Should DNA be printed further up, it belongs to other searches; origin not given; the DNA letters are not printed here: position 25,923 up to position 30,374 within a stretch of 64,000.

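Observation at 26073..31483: Two-gene operon: COG1373-type AAA+ ATPase plus giant NACHT-like STAND NTPase with putative C-terminal nuclease; candidate antiphage system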

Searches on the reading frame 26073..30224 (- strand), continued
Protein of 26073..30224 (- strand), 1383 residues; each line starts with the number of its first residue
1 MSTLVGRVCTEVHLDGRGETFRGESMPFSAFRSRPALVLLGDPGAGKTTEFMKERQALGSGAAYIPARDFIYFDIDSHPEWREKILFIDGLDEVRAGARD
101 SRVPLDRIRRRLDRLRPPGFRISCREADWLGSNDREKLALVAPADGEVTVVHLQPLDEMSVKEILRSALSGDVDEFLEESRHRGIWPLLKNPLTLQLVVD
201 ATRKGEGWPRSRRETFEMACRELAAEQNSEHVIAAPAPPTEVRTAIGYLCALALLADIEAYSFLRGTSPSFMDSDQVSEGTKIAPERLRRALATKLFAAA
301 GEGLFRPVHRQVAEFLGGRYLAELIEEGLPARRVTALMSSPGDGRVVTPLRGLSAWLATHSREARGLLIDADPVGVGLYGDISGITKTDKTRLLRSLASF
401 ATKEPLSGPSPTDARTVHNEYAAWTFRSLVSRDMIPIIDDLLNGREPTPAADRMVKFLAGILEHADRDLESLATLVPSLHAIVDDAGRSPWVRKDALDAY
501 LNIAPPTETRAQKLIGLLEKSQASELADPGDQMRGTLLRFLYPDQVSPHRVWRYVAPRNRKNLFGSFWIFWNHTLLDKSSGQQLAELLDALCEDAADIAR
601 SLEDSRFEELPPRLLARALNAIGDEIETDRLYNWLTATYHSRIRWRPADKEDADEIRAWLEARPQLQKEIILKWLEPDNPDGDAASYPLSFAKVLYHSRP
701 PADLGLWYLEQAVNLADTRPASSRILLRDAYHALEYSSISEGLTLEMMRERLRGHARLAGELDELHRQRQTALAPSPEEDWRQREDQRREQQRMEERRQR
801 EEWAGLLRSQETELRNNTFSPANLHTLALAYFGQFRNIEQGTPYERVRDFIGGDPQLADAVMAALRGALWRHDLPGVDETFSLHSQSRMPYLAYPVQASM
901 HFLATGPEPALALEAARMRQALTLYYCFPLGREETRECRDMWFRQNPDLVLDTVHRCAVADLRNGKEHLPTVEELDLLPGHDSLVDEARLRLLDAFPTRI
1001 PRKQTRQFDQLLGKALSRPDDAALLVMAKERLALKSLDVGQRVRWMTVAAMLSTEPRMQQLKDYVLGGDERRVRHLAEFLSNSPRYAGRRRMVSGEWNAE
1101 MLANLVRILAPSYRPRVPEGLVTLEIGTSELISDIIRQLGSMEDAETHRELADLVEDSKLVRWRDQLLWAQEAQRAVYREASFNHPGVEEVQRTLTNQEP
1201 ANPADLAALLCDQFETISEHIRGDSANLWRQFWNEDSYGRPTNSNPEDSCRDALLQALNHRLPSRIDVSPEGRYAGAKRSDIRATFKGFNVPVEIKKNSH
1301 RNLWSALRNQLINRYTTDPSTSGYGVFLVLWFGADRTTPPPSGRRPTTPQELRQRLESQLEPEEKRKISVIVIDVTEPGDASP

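Call 43: get_annotated_region(hit=H1, flank=6000)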
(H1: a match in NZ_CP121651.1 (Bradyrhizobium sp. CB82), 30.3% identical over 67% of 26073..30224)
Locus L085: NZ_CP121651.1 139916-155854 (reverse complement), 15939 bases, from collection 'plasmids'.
description: Bradyrhizobium sp. CB82 plasmid pCB82_1, complete sequence
organism: Bradyrhizobium sp. CB82 (NCBI taxid 3039159)
taxonomy: Bacteria; Pseudomonadota; Alphaproteobacteria; Hyphomicrobiales; Nitrobacteraceae; Bradyrhizobium; Bradyrhizobium sp. CB82
host: -; source: Stylosanthes guianensis,cell culture; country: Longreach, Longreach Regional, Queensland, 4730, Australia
typing (MOB-suite, as given by PLSDB): conjugative; replicon rep_cluster_506; relaxase MOBP; mating-pair formation MPF_T
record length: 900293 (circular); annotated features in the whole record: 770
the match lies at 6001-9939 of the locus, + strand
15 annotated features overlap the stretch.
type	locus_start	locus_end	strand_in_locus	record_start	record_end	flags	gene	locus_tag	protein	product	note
CDS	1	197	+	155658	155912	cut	-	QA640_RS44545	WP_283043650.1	nuclear transport factor 2 family protein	-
CDS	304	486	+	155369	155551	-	-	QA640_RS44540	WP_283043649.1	hypothetical protein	-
CDS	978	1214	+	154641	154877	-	-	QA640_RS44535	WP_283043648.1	hypothetical protein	-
CDS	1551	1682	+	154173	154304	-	-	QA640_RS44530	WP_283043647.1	hypothetical protein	-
CDS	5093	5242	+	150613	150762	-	-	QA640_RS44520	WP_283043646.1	hypothetical protein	-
CDS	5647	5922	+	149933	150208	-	-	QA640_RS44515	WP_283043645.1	DUF6680 family protein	-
CDS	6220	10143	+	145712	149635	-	-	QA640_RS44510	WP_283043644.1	hypothetical protein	-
CDS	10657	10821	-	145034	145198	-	-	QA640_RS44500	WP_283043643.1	hypothetical protein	-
CDS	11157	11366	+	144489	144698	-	-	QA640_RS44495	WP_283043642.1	hypothetical protein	-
CDS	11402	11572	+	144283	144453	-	-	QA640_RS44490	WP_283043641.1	hypothetical protein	-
CDS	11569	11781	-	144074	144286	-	-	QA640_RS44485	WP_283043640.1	hypothetical protein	-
CDS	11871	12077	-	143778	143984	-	-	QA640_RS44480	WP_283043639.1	hypothetical protein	-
CDS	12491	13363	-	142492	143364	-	-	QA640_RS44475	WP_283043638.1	ABC transporter substrate-binding protein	-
CDS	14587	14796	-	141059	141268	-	-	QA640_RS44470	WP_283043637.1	hypothetical protein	-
CDS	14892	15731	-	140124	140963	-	-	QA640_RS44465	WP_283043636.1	methyltransferase domain-containing protein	-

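Call 44: search_protein_families(library=ncbifam, proteins=[L083:5941-9987:+, L084:5938-9969:+, L085:6220-10143:+, P0007, P0120], max_evalue=0.00001)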
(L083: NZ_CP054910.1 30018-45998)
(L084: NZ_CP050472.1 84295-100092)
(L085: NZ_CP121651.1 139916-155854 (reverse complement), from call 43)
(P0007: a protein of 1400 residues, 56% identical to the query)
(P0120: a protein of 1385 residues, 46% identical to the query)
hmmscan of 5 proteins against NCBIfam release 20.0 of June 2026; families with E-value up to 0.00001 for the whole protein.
L083:5941-9987:+ (1348 aa): 2 families
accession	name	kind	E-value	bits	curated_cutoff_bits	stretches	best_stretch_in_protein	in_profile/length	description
NF058535.1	antiphage_EruA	equivalog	1.5e-231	772.1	1000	1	24-1344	16-1318/1318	NACHT domain-containing antiphage protein EruA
NF058534.1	antiphage_HyoA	equivalog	5.7e-26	90.5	1200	1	135-477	197-538/1430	NACHT domain-containing antiphage protein HyoA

L084:5938-9969:+ (1343 aa): 2 families
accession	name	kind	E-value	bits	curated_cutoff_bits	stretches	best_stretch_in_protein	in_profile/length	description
NF058535.1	antiphage_EruA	equivalog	5e-233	777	1000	1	21-1332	19-1318/1318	NACHT domain-containing antiphage protein EruA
NF058534.1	antiphage_HyoA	equivalog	9.6e-38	129.5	1200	1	135-1288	201-1380/1430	NACHT domain-containing antiphage protein HyoA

L085:6220-10143:+ (1307 aa): 2 families
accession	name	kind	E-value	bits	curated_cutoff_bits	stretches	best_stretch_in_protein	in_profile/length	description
NF058535.1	antiphage_EruA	equivalog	0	1034.8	1000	1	2-1240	93-1318/1318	NACHT domain-containing antiphage protein EruA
NF058534.1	antiphage_HyoA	equivalog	1e-33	116.1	1200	1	41-918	200-1099/1430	NACHT domain-containing antiphage protein HyoA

P0007 (1400 aa): 2 families
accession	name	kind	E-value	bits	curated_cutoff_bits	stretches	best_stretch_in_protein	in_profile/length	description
NF058535.1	antiphage_EruA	equivalog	1.2e-245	818.8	1000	1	26-1379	17-1318/1318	NACHT domain-containing antiphage protein EruA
NF058534.1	antiphage_HyoA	equivalog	1.3e-39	135.7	1200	2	138-1074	193-1112/1430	NACHT domain-containing antiphage protein HyoA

P0120 (1385 aa): 2 families
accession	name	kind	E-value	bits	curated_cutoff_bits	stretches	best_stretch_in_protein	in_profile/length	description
NF058535.1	antiphage_EruA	equivalog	3.8e-252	840.3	1000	1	16-1381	12-1318/1318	NACHT domain-containing antiphage protein EruA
NF058534.1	antiphage_HyoA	equivalog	6.4e-34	116.8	1200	1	29-1363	40-1405/1430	NACHT domain-containing antiphage protein HyoA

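Call 72: get_annotated_region(hit=H4, flank=4000)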
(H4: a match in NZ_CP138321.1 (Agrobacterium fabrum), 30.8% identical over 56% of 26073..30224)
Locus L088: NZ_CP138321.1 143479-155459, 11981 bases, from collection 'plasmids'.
description: Agrobacterium fabrum strain L-11 plasmid pAtl-11a, complete sequence
organism: Agrobacterium fabrum (NCBI taxid 1176649)
taxonomy: Bacteria; Pseudomonadota; Alphaproteobacteria; Hyphomicrobiales; Rhizobiaceae; Agrobacterium; Agrobacterium fabrum
host: -; source: Blueberry,Crown gall tissues; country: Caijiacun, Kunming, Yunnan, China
typing (MOB-suite, as given by PLSDB): conjugative; relaxase MOBQ; mating-pair formation MPF_T
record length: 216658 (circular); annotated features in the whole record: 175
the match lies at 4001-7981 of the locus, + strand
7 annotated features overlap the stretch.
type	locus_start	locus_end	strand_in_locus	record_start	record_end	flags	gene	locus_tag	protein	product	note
CDS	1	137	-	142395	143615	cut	-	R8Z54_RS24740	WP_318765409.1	hypothetical protein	-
CDS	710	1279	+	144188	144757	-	-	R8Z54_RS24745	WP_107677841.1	hypothetical protein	-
CDS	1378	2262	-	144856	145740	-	-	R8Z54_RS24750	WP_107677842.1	hypothetical protein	-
CDS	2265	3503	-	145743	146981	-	-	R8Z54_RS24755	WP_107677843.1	hypothetical protein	-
CDS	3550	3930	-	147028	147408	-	-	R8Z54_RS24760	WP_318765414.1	DUF2513 domain-containing protein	-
CDS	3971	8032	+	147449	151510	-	-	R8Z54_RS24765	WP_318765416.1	hypothetical protein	-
CDS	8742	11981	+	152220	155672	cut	-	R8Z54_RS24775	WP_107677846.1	serine/threonine-protein kinase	-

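Call 73: get_annotated_region(hit=H5, flank=4000)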
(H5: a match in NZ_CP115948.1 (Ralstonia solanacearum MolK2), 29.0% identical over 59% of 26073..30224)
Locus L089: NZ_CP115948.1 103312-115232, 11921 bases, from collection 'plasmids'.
description: Ralstonia solanacearum MolK2 plasmid pm01, complete sequence
organism: Ralstonia solanacearum MolK2 (NCBI taxid 564065)
taxonomy: Bacteria; Pseudomonadota; Betaproteobacteria; Burkholderiales; Burkholderiaceae; Ralstonia; Ralstonia solanacearum; Ralstonia solanacearum MolK2
host: -; source: Musa sp.; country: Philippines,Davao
typing (MOB-suite, as given by PLSDB): non-mobilizable; replicon rep_cluster_371; mating-pair formation MPF_F
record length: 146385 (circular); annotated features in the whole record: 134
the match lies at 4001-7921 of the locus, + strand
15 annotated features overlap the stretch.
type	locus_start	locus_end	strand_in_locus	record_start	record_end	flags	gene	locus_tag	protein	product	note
CDS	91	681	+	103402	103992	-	-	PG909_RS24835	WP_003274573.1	hypothetical protein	-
CDS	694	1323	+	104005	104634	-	-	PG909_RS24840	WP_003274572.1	hypothetical protein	-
CDS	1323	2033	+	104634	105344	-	-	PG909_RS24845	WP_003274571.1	RES family NAD+ phosphorylase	-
CDS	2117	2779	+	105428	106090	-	-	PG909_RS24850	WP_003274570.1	competence protein CoiA family protein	-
CDS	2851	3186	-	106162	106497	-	-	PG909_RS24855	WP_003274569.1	hypothetical protein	-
CDS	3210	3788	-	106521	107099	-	-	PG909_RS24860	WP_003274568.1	hypothetical protein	-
CDS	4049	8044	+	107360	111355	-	-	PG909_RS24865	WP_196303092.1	hypothetical protein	-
CDS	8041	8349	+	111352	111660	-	-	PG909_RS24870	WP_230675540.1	hypothetical protein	-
CDS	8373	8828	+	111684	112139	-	-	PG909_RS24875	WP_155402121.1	hypothetical protein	-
CDS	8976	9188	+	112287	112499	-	-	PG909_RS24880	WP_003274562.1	hypothetical protein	-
CDS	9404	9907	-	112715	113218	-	-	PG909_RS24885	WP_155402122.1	hypothetical protein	-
CDS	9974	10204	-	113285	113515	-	-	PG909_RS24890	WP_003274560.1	hypothetical protein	-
CDS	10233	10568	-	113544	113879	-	-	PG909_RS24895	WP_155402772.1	hypothetical protein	-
CDS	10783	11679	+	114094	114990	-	-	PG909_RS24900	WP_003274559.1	hypothetical protein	-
CDS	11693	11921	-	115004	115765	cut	-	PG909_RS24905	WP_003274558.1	hypothetical protein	-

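Call 74: get_annotated_region(hit=H14, flank=4000)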
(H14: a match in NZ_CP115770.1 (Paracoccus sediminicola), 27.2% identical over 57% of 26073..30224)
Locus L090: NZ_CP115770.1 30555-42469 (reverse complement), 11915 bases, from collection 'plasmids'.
description: Paracoccus sediminicola strain SCSIO 76264 plasmid p2, complete sequence
organism: Paracoccus sediminicola (NCBI taxid 3017783)
taxonomy: Bacteria; Pseudomonadota; Alphaproteobacteria; Rhodobacterales; Paracoccaceae; Paracoccus; Paracoccus sediminicola
host: -; source: cell culture,sediment; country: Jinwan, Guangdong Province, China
typing (MOB-suite, as given by PLSDB): conjugative; replicon rep_cluster_558; relaxase MOBP; mating-pair formation MPF_T
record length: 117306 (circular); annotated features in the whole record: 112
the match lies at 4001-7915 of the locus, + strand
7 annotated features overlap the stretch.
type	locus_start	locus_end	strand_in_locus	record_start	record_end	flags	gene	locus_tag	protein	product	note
CDS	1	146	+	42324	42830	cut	-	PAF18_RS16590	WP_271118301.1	2Fe-2S iron-sulfur cluster-binding protein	-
CDS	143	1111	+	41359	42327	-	-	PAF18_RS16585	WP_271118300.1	xanthine dehydrogenase family protein subunit M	-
CDS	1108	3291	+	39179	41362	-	-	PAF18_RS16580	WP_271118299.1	xanthine dehydrogenase family protein molybdopterin-binding subunit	-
CDS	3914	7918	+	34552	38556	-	-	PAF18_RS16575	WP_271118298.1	hypothetical protein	-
CDS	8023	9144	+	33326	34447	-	-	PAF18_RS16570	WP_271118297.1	DUF4143 domain-containing protein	-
CDS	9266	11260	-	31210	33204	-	-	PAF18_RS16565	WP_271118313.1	type IV secretory system conjugative DNA transfer family protein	-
CDS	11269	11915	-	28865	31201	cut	-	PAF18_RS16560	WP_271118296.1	relaxase/mobilization nuclease domain-containing protein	-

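Call 75: get_annotated_region(hit=H17, flank=4000)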
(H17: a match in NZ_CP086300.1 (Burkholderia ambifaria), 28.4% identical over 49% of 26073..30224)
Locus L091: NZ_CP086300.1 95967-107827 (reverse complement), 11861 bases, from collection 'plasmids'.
description: Burkholderia ambifaria strain B21-006 plasmid unnamed, complete sequence
organism: Burkholderia ambifaria (NCBI taxid 152480)
taxonomy: Bacteria; Pseudomonadota; Betaproteobacteria; Burkholderiales; Burkholderiaceae; Burkholderia; Burkholderia ambifaria
host: -; source: cell culture,agricultural soil; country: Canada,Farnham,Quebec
typing (MOB-suite, as given by PLSDB): conjugative; replicon rep_cluster_526; relaxase MOBH; mating-pair formation MPF_T
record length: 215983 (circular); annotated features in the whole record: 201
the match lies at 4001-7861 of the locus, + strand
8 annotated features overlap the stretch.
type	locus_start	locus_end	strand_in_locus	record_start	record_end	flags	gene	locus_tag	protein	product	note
CDS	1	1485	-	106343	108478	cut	-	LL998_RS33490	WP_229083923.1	phage integrase family protein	-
CDS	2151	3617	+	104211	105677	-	-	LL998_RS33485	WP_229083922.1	ATP-binding protein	-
CDS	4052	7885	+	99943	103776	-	-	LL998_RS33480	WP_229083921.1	hypothetical protein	-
CDS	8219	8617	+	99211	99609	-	-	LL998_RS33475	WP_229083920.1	hypothetical protein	-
CDS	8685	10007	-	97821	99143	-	-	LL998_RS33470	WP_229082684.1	IS4 family transposase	-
CDS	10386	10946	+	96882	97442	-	-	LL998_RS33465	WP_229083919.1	hypothetical protein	-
CDS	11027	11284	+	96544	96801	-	-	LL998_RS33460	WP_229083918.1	hypothetical protein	-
CDS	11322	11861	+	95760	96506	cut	-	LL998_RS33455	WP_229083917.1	hypothetical protein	-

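Call 76: search_protein_families(library=pfam, proteins=[L090:8023-9144:+, L091:2151-3617:+, L083:2885-5593:+, L089:8041-8349:+, L088:3550-3930:-], max_evalue=0.001)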
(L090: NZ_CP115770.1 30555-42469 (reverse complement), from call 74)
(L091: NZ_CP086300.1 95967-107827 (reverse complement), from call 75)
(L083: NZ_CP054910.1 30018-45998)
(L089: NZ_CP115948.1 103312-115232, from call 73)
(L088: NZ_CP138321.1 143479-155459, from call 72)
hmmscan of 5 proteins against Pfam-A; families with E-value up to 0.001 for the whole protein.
L090:8023-9144:+ (373 aa): 1 family
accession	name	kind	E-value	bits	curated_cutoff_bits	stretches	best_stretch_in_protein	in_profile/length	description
PF13635.12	DUF4143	-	3.4e-31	108.6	28.1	1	175-321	11-159/160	Domain of unknown function (DUF4143)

L091:2151-3617:+ (488 aa): 2 families
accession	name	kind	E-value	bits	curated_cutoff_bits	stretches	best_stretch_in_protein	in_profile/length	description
PF13749.12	HATPase_c_4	-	8.3e-23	80.6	26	1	321-402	1-86/89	Putative ATP-dependent DNA helicase recG C-terminal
PF04326.19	SLFN_AlbA_2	-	1.7e-19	70.9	25.3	1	23-144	1-117/118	Schlafen, AlbA_2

L083:2885-5593:+ (902 aa): 1 family
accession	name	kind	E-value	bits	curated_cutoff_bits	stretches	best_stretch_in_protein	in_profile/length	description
PF02463.25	SMC_N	-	5.7e-08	32.9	40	1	537-849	108-213/220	RecF/RecN/SMC N terminal domain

L089:8041-8349:+ (102 aa): 1 family
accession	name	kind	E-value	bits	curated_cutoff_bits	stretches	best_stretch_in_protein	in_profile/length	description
PF16988.10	Vps36-NZF-N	-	0.00012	21.8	27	0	66-84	8-26/65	Vacuolar protein sorting 36 NZF-N zinc-finger domain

L088:3550-3930:- (126 aa): 1 family
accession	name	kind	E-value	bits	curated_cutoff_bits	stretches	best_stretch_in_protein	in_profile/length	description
PF10711.15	DUF2513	-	3.4e-24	85.5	29.6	1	2-101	1-99/100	Hypothetical protein (DUF2513)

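Call 77: search_protein_families(library=padloc, proteins=[L090:8023-9144:+, L091:2151-3617:+, L083:2885-5593:+, L090:3914-7918:+, L091:4052-7885:+, L085:6220-10143:+], max_evalue=0.001)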
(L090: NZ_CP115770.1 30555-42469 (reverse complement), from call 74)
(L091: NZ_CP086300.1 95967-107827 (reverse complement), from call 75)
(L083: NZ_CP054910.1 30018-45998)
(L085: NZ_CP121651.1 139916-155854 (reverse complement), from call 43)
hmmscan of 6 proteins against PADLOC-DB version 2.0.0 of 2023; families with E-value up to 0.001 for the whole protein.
L090:8023-9144:+ (373 aa): 6 families
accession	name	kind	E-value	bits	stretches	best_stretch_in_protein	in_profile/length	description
PDLC04790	PDC-S01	-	2.1e-42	143.3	1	42-357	84-407/422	-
PDLC04789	PDC-S01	-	1.2e-18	65.3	1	41-329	78-348/375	-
PDLC04791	PDC-S01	-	4.9e-13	46.5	1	210-352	241-381/395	-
PDLC04787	PDC-S01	-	1.3e-09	35.5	1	67-359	122-397/412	-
PDLC04786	PDC-S01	-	2.7e-09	34.3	1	179-328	238-393/439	-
PDLC04792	PDC-S01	-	5.1e-05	20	1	236-329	300-392/452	-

L091:2151-3617:+ (488 aa): 3 families
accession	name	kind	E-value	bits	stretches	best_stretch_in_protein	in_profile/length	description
PDLC02402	Aga_SIR2-PNTD1-PNTD2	-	7.7e-08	28.9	1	189-348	338-490/876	Class I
PDLC02418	Aga_SIR2-Kinase-PNTD1-PNTD2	-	0.00015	18.1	1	293-345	314-365/756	Class I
PDLC05032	PDC-S50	-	0.00056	17.1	0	10-77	5-70/387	-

L083:2885-5593:+ (902 aa): 6 families
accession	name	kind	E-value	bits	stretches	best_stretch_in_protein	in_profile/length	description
PDLC02208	Ppl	-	4.1e-29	99.3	2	770-891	774-888/894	-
PDLC04680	PDC-M49A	-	5.9e-15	52.9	1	696-896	462-670/674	-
PDLC04678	PDC-M49A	-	5.7e-11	39.4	1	773-853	549-629/681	-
PDLC04135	mad3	-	2.3e-09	35.3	1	300-850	13-339/374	mads_3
PDLC04679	PDC-M49A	-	2.3e-05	21.3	1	774-859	410-494/541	-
PDLC04164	AriA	-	2.4e-05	22.1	0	769-844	168-243/253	-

L090:3914-7918:+ (1334 aa): 1 family
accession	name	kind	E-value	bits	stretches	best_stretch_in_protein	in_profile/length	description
PDLC04140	mad8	-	0.00089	16.9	0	29-58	25-54/314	mads_8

L091:4052-7885:+ (1277 aa): 0 families

L085:6220-10143:+ (1307 aa): 0 families
